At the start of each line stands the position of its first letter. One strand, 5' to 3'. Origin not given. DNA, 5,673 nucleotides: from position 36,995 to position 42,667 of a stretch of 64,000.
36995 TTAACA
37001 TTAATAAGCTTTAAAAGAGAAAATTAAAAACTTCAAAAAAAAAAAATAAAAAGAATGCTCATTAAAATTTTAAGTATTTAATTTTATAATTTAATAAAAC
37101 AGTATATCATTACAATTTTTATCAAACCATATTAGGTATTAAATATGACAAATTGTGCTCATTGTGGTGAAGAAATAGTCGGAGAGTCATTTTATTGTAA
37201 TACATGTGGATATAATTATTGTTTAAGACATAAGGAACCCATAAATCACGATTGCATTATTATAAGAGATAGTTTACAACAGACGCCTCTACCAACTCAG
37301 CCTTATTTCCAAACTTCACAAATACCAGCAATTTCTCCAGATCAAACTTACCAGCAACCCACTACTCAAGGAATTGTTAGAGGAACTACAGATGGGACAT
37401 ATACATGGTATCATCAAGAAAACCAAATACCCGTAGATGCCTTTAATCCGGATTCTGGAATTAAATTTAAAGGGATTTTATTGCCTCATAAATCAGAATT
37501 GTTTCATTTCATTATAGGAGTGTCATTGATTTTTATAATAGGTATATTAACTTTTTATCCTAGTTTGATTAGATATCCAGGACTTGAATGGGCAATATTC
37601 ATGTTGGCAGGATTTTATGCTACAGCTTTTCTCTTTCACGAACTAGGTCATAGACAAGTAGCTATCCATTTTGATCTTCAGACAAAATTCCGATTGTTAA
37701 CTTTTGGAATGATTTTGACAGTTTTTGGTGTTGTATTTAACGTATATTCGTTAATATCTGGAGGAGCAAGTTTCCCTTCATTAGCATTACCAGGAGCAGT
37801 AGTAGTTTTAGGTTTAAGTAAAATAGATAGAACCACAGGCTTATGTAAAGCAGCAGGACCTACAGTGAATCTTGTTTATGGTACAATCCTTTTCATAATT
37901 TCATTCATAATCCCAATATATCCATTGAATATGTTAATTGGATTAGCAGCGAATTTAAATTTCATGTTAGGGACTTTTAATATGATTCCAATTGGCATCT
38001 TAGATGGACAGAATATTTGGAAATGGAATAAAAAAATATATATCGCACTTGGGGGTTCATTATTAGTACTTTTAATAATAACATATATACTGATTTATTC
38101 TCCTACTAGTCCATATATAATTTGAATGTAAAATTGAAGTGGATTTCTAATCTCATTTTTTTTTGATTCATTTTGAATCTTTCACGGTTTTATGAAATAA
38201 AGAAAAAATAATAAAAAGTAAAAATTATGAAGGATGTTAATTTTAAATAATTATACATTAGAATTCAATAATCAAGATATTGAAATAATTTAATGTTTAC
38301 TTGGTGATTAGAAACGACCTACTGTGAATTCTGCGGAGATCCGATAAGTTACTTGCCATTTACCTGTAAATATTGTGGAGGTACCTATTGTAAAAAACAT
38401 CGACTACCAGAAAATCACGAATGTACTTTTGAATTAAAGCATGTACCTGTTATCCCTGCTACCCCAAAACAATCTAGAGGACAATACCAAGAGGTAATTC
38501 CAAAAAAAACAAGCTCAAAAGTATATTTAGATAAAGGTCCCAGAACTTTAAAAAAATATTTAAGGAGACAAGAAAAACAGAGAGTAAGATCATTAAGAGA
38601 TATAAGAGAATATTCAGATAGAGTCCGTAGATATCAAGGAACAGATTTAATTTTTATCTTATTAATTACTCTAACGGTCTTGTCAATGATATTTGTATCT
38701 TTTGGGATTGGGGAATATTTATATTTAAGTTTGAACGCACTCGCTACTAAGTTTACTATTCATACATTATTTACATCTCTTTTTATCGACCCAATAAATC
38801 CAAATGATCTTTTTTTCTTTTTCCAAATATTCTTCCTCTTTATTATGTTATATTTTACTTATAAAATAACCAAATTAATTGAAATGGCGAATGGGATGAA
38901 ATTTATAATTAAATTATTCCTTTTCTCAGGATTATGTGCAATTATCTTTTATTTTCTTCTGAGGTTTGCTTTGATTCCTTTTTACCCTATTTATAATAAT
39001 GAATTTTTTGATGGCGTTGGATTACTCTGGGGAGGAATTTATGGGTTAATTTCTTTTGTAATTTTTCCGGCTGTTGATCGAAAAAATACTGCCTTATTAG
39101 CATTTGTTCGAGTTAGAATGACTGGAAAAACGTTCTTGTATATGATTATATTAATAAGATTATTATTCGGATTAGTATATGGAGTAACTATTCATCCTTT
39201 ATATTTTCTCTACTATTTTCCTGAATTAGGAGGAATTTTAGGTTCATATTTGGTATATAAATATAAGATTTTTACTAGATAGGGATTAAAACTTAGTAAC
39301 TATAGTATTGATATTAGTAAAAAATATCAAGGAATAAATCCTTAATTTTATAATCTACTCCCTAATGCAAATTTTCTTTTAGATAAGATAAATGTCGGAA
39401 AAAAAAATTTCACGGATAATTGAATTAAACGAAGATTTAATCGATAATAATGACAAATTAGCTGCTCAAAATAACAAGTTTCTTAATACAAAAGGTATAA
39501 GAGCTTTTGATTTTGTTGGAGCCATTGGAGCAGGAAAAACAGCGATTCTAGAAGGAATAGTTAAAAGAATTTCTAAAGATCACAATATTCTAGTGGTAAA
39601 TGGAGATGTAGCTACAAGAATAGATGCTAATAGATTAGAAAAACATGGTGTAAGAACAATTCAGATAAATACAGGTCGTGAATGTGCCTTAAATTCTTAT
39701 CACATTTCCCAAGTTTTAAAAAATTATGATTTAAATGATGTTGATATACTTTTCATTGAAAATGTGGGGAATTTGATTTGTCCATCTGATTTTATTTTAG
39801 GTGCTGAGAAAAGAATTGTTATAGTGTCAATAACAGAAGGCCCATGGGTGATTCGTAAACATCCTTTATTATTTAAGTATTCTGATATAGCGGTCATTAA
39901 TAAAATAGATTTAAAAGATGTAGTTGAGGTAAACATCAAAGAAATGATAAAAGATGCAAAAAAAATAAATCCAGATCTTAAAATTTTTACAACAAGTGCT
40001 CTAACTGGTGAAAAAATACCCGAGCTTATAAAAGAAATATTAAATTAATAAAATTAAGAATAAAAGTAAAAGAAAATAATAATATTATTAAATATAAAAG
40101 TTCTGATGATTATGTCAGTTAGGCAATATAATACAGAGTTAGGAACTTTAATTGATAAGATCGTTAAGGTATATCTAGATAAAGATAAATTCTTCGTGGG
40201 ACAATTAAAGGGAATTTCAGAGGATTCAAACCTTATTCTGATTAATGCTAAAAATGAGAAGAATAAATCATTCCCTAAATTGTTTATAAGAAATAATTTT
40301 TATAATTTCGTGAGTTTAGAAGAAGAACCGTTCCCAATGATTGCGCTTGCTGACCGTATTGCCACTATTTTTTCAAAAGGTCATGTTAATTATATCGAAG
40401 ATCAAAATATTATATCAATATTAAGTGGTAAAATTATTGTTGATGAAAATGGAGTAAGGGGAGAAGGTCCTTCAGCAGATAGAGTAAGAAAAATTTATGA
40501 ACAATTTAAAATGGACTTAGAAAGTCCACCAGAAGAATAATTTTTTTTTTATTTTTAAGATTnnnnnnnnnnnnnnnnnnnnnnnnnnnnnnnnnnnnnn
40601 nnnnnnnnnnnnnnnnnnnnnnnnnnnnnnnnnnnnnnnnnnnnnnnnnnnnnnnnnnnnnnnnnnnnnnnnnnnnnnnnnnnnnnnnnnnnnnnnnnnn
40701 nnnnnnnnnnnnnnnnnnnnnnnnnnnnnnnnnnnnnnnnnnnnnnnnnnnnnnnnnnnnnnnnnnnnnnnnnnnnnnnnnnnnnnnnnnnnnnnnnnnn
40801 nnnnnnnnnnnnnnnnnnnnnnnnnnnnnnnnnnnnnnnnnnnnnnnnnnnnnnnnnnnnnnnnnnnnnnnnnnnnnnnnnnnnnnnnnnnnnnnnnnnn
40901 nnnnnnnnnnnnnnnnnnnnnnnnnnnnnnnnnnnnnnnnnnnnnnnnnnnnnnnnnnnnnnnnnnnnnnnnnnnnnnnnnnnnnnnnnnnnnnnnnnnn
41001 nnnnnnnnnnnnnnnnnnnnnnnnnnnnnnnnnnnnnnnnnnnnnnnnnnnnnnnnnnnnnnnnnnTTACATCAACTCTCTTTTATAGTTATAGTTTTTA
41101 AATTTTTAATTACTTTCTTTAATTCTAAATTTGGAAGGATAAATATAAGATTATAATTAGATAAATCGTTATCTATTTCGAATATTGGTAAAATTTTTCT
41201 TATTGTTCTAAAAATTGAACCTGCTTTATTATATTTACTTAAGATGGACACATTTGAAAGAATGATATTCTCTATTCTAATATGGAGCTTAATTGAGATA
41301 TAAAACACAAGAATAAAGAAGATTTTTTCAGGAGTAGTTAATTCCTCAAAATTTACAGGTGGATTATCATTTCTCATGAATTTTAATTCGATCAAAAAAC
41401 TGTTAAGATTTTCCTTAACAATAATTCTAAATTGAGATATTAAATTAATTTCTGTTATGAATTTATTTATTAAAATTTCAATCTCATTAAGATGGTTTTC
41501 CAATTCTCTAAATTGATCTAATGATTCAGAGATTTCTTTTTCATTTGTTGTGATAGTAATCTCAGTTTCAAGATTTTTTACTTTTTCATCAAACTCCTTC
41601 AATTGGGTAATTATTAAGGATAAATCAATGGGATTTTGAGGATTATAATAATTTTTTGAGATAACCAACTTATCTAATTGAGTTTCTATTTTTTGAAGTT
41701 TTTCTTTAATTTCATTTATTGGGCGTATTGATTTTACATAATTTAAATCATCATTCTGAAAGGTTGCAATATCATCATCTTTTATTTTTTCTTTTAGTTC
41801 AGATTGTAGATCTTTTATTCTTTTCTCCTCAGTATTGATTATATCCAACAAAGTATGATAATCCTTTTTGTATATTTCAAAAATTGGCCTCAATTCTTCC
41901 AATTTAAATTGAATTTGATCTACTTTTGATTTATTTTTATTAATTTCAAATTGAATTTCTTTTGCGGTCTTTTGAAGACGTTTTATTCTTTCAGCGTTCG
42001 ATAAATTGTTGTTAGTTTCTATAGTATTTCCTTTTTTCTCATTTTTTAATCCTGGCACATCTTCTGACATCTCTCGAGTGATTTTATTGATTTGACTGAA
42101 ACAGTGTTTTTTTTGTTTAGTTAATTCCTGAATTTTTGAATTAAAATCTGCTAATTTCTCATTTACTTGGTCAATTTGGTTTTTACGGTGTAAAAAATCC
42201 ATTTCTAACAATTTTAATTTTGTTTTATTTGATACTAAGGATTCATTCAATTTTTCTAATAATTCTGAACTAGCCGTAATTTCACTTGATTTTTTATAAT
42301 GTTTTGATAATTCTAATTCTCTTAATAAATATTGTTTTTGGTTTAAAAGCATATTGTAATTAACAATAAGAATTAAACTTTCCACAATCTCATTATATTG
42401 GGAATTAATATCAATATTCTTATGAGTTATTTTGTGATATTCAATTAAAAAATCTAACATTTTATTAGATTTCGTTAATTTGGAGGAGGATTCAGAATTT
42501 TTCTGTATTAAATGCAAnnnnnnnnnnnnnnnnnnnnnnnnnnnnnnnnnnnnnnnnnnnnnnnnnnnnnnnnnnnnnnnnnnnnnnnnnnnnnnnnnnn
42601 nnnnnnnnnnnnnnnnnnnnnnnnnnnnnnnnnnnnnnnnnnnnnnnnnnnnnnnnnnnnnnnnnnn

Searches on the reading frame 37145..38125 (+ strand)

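Call 33: search_protein_families(library=pfam, max_evalue=0.001, proteins=[window:37145-38125:+])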
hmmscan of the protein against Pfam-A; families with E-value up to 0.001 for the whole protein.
window:37145-38125:+ (326 aa): 2 families
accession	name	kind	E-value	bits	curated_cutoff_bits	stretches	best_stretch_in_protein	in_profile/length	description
PF02163.28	Peptidase_M50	-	4.6e-07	29.8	27.2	1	263-293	161-191/221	Peptidase family M50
PF01428.23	zf-AN1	-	1.2e-05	25.7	27.9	1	4-37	1-35/40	AN1-like Zinc finger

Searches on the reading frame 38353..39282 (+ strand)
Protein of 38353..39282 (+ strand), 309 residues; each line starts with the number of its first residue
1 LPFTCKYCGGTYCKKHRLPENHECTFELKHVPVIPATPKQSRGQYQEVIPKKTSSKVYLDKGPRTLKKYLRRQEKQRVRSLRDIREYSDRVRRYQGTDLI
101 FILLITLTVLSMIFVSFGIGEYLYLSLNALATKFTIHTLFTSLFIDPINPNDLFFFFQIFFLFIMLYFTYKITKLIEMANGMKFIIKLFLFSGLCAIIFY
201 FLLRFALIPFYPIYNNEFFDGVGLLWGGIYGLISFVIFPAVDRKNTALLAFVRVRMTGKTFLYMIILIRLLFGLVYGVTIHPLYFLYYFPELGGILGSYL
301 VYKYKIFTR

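Call 33: search_protein_families(library=pfam, max_evalue=0.001, proteins=[window:38353-39282:+])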
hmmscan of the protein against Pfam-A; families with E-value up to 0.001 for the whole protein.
window:38353-39282:+ (309 aa): 1 family
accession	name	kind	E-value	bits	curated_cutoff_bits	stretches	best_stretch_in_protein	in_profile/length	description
PF01428.23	zf-AN1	-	9.8e-11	42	27.9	1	1-27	12-38/40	AN1-like Zinc finger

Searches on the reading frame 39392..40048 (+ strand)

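Call 33: search_protein_families(library=pfam, max_evalue=0.001, proteins=[window:39392-40048:+])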
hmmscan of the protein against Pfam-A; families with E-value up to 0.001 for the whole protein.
window:39392-40048:+ (218 aa): 2 families
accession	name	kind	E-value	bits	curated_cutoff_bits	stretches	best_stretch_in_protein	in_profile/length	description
PF02492.25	cobW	-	1e-17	64.7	20.7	1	42-199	6-179/180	CobW/HypB/UreG, nucleotide-binding domain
PF00009.33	GTP_EFTU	-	1.1e-07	32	26.5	1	36-217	3-183/188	Elongation factor Tu GTP binding domain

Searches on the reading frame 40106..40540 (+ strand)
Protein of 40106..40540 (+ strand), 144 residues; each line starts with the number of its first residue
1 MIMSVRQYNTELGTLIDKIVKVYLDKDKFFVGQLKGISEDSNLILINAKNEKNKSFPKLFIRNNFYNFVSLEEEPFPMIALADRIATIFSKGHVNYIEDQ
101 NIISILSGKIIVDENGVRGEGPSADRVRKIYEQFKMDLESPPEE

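Call 33: search_protein_families(library=pfam, max_evalue=0.001, proteins=[window:40106-40540:+])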
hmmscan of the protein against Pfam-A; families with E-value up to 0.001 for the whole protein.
window:40106-40540:+ (144 aa): 2 families
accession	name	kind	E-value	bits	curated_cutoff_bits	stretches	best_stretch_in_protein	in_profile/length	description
PF14894.11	Lsm_C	-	2.6e-11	43.6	27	1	90-134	15-58/63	Lsm C-terminal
PF01423.28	LSM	-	6.1e-05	23.1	23.4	1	12-64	3-59/66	LSM domain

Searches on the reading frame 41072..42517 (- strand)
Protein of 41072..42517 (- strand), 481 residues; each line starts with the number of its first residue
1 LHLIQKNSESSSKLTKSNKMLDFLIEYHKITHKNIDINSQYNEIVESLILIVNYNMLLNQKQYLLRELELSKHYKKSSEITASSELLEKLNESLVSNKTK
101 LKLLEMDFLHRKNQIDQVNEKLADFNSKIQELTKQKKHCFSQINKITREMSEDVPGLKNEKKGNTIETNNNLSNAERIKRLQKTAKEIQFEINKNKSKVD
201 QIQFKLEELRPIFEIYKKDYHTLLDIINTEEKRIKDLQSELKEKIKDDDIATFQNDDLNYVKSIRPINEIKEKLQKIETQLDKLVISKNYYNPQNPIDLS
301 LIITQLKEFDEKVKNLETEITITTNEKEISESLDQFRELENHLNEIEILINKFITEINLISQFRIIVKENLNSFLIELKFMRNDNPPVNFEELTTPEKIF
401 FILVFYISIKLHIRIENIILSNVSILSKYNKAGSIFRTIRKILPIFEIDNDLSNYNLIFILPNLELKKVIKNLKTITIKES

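Call 33: search_protein_families(library=pfam, max_evalue=0.001, proteins=[window:41072-42517:-])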
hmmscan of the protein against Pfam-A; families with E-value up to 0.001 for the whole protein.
window:41072-42517:- (481 aa): 1 family
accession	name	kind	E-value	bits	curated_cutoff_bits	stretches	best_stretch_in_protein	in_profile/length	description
PF17078.10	SHE3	-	0.00087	19.5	30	1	181-355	15-193/228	SWI5-dependent HO expression protein 3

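Call 111: search_protein_families(library=ncbifam, max_evalue=0.01, proteins=[window:41072-42517:-])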
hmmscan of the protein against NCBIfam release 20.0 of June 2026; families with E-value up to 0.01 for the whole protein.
window:41072-42517:- (481 aa): 3 families
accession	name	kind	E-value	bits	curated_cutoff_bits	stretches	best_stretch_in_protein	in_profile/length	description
TIGR02168.1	SMC_prok_B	equivalog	5e-06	24.5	567.35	1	75-243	243-411/1181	chromosome segregation protein SMC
TIGR02169.1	SMC_prok_A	equivalog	0.0041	14.9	729.4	1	72-343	732-996/1165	chromosome segregation protein SMC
NF033930.1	pneumo_PspA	exception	0.0066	15.2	850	1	94-336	95-317/659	pneumococcal surface protein A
